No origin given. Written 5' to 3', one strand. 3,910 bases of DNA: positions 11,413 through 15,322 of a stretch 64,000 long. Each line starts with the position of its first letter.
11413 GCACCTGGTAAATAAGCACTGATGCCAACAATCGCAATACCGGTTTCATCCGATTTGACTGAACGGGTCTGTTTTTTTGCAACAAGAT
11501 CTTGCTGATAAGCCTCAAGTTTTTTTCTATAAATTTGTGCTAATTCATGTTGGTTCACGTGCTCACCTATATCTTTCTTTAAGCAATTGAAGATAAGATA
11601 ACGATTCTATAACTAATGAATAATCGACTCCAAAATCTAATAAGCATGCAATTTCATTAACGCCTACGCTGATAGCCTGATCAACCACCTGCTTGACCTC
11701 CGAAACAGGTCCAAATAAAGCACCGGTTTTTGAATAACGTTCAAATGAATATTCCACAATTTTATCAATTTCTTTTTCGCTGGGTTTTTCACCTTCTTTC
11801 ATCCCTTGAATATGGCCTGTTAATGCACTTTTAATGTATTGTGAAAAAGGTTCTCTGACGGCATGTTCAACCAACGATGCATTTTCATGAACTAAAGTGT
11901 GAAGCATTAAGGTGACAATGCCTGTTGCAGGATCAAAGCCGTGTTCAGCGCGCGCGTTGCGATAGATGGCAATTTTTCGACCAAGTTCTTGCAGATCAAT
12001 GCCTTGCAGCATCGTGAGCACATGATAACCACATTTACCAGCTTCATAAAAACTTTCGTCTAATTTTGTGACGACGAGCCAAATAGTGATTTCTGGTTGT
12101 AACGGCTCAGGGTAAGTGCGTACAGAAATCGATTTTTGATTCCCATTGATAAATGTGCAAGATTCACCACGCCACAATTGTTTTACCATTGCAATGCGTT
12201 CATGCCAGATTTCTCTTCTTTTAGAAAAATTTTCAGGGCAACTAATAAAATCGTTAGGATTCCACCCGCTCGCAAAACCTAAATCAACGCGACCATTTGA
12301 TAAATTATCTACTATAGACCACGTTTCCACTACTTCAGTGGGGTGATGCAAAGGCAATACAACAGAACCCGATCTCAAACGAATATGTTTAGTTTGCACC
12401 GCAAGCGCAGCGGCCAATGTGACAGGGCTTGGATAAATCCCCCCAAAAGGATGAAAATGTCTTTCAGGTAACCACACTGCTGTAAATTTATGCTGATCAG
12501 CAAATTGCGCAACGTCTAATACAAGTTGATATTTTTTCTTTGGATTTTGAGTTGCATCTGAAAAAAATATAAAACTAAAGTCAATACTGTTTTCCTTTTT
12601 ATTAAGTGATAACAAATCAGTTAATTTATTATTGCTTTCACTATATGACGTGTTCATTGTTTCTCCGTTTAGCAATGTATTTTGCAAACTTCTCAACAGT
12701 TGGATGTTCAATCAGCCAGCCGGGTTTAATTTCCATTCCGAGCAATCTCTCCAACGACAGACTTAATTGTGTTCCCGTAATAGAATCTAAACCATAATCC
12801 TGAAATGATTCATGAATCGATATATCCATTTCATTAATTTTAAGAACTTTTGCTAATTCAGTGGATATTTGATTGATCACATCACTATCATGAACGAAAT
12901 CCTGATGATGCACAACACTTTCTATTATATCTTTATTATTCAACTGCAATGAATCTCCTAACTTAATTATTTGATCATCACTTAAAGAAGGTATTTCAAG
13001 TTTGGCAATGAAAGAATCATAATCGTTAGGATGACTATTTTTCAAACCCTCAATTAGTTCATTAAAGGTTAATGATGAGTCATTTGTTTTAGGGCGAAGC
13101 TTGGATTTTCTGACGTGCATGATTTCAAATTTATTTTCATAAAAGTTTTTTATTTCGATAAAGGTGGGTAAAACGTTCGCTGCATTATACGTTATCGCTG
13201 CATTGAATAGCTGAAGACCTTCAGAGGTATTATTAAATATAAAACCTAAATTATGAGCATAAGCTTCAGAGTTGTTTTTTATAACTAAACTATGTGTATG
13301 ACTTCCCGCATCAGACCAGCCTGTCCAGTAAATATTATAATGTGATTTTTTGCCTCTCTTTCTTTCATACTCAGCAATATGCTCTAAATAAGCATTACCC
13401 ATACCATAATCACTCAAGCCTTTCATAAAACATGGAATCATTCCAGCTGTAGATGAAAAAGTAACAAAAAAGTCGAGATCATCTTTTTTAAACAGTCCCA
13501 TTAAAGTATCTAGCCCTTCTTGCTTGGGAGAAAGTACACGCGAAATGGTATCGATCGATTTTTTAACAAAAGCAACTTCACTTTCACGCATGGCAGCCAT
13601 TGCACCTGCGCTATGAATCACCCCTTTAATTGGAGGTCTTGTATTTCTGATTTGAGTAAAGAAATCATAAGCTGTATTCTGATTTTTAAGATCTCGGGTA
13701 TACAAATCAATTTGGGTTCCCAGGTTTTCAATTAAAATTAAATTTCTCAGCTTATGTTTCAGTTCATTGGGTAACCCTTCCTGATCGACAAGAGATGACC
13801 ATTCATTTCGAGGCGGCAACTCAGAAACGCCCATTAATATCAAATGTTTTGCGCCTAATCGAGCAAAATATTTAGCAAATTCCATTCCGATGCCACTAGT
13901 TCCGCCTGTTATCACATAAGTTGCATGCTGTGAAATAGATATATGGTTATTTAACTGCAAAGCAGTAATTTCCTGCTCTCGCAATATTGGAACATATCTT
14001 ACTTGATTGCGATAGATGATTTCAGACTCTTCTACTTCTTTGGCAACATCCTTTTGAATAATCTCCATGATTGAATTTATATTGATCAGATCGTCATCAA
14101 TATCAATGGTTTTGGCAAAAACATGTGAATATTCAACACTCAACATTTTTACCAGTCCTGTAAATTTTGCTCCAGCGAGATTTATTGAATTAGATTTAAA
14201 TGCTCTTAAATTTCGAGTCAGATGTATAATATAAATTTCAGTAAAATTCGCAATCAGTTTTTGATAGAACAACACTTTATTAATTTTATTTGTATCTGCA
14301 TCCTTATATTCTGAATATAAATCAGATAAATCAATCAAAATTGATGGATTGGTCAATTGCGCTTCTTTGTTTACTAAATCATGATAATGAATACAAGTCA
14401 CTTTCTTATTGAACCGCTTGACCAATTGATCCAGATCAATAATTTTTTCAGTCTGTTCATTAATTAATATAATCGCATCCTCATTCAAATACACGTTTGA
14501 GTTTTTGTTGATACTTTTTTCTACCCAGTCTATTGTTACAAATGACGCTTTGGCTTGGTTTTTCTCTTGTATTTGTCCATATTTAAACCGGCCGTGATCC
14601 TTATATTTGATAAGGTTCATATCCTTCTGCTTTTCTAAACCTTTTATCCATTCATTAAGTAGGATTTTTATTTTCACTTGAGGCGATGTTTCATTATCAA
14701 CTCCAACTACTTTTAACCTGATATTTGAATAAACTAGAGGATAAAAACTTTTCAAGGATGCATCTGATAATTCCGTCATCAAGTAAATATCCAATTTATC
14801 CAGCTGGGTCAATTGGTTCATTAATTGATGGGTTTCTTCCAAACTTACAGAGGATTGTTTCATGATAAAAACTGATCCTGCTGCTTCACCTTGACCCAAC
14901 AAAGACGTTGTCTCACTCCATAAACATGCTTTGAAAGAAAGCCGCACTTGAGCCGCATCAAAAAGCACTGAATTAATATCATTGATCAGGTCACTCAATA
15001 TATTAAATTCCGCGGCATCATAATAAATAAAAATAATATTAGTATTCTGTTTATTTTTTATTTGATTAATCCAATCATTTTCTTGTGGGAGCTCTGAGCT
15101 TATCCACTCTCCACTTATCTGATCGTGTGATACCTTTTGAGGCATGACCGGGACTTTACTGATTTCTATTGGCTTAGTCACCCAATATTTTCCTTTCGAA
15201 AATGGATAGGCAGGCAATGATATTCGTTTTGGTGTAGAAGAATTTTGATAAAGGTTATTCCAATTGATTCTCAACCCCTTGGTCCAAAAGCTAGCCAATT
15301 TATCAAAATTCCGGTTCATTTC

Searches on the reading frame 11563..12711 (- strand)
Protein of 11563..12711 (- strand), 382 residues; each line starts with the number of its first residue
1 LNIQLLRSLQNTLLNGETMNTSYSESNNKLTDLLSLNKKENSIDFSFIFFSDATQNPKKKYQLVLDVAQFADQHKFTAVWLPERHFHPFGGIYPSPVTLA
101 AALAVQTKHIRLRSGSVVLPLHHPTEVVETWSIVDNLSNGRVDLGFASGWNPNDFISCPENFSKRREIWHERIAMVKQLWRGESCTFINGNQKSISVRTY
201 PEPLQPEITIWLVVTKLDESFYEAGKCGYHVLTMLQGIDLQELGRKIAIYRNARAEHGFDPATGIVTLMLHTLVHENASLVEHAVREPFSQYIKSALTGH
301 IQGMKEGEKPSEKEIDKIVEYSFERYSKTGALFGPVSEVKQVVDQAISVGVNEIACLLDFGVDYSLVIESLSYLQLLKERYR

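Call 5: search_protein_families(library=pfam, proteins=[window:11563-12711:-], max_evalue=0.01)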
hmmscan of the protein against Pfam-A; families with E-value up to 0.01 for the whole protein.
window:11563-12711:- (382 aa): 1 family
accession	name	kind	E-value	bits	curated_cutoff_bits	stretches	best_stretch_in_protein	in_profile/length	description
PF00296.26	Bac_luciferase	-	1.5e-39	136.6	27.9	1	53-305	14-261/314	Luciferase-like monooxygenase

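Call 78: search_solved_structures(query=window:11563-12711:-, max_evalue=0.00001)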
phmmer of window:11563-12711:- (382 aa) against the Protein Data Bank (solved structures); distinct sequences matched with E-value up to 0.00001: 14.
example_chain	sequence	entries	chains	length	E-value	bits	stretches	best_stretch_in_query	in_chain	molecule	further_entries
6ket_A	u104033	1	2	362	6.3e-95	321.7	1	42-379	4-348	PuwE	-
7bip_A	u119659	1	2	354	3.7e-26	95.5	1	57-345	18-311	Luciferase-like monooxygenase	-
8k74_A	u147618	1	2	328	4e-21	78.9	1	57-231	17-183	Alkanal monooxygenase alpha chain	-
8cbb_A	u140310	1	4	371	3.3e-16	62.7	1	49-270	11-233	Alkanal monooxygenase alpha chain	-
2i7g_A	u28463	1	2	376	1.6e-14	57.2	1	60-271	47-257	Monooxygenase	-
1brl_B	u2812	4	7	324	3.7e-11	46.1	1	47-149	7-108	BACTERIAL LUCIFERASE | BETA2 LUCIFERASE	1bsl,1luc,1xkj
3fgc_B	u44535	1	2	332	4e-11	46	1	47-149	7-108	Alkanal monooxygenase beta chain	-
1brl_A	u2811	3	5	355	1.1e-09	41.2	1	66-262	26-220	BACTERIAL LUCIFERASE | Alkanal monooxygenase alpha chain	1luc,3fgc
4us5_A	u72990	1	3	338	1.3e-08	37.7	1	57-147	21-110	LUCIFERASE-LIKE MONOOXYGENASE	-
4us5_D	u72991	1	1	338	1.3e-08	37.7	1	57-147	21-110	LUCIFERASE-LIKE MONOOXYGENASE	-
9fp4_A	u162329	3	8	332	4e-08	36.1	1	67-263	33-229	F420-dependent hydroxymycolic acid dehydrogenase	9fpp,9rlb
6fri_A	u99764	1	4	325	3.7e-07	32.9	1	71-148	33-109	Alkanal monooxygenase beta chain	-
3rao_A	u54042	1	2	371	6.4e-06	28.8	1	61-207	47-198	Putative Luciferase-like Monooxygenase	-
2b81_A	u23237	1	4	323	8.7e-06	28.4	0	65-179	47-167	Luciferase-like monooxygenase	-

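Call 79: search_protein_families(library=ncbifam, proteins=[window:11563-12711:-], max_evalue=0.001)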
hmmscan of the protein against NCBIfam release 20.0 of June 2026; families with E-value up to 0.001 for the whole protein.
window:11563-12711:- (382 aa): 20 families
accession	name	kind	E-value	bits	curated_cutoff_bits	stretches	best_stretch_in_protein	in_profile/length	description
TIGR04020.1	seco_metab_LLM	subfamily_domain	4.8e-129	430.3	244.45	1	45-377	1-340/341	MupA/Atu3671 family FMN-dependent luciferase-like monooxygenase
TIGR03619.1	F420_Rv2161c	subfamily_domain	1.5e-27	96.8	166.9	1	66-280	2-228/247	TIGR03619 family F420-dependent LLM class oxidoreductase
TIGR04027.1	LLM_KPN_01858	hypoth_equivalog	2.2e-27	95.9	412.9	1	55-186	13-144/326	putative FMN-dependent luciferase-like monooxygenase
TIGR03571.1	lucif_BA3436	subfamily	1.3e-21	77.2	303.9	1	55-279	24-250/304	TIGR03571 family LLM class oxidoreductase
TIGR03858.1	LLM_2I7G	subfamily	7.5e-20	71.2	462.25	1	55-293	19-253/337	Atu2307/SP_0267 family LLM class monooxygenase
TIGR03558.1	oxido_grp_1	subfamily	9.4e-19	67.8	166.95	1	56-353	14-302/325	MsnO8 family LLM class oxidoreductase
NF052254.1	luciferase_Alph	exception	1.3e-16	60.8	600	1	61-294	21-251/354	luciferase subunit alpha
TIGR03560.1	F420_Rv1855c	subfamily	4.7e-14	52.7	231.4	1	54-211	5-171/227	TIGR03560 family F420-dependent LLM class oxidoreductase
NF052255.1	luciferase_Beta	exception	1.8e-13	50.3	500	1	47-161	7-122/325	luciferase subunit beta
NF007802.0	PRK10508.1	equivalog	2.3e-11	43.4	540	1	42-148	5-112/335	luciferase-like monooxygenase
TIGR04036.1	LLM_CE1758_fam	subfamily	1.3e-09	37.3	479.1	1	58-286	24-253/355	CE1758 family FMN-dependent luciferase-like monooxygenase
TIGR03557.1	F420_G6P_family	subfamily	2e-09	37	210.4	1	64-239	15-193/316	TIGR03557 family F420-dependent LLM class oxidoreductase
TIGR04021.1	LLM_DMSO2_sfnG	equivalog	3.5e-09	36.5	382.95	1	51-207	17-176/350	dimethylsulfone monooxygenase SfnG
TIGR04465.1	ArgArg_F420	equivalog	7.7e-09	35.1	470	1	64-265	62-263/364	F420-dependent hydroxymycolic acid dehydrogenase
TIGR03621.1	F420_MSMEG_2516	subfamily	3.1e-08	33.1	213.15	1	60-203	12-145/295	TIGR03621 family F420-dependent LLM class oxidoreductase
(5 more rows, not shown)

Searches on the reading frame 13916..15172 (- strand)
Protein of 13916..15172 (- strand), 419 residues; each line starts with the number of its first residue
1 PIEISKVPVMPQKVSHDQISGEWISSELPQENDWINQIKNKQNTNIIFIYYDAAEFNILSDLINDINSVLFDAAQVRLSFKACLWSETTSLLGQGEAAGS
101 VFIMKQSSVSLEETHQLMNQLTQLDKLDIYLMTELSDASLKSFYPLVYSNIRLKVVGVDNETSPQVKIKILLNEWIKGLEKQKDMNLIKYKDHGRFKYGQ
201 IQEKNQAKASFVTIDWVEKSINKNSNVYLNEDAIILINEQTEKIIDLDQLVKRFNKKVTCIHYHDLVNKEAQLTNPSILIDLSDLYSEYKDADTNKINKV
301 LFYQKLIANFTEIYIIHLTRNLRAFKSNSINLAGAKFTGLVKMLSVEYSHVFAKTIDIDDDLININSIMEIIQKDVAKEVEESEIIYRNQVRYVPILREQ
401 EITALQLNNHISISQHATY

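Call 85: search_protein_families(library=pfam, proteins=[window:13916-15172:-], max_evalue=10)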
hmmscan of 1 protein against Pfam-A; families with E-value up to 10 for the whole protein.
seq(419 aa): 1 family
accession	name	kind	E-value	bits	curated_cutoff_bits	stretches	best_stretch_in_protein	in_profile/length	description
PF06277.17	EutA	-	0.95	8.7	27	1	379-412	37-70/475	Ethanolamine utilisation protein EutA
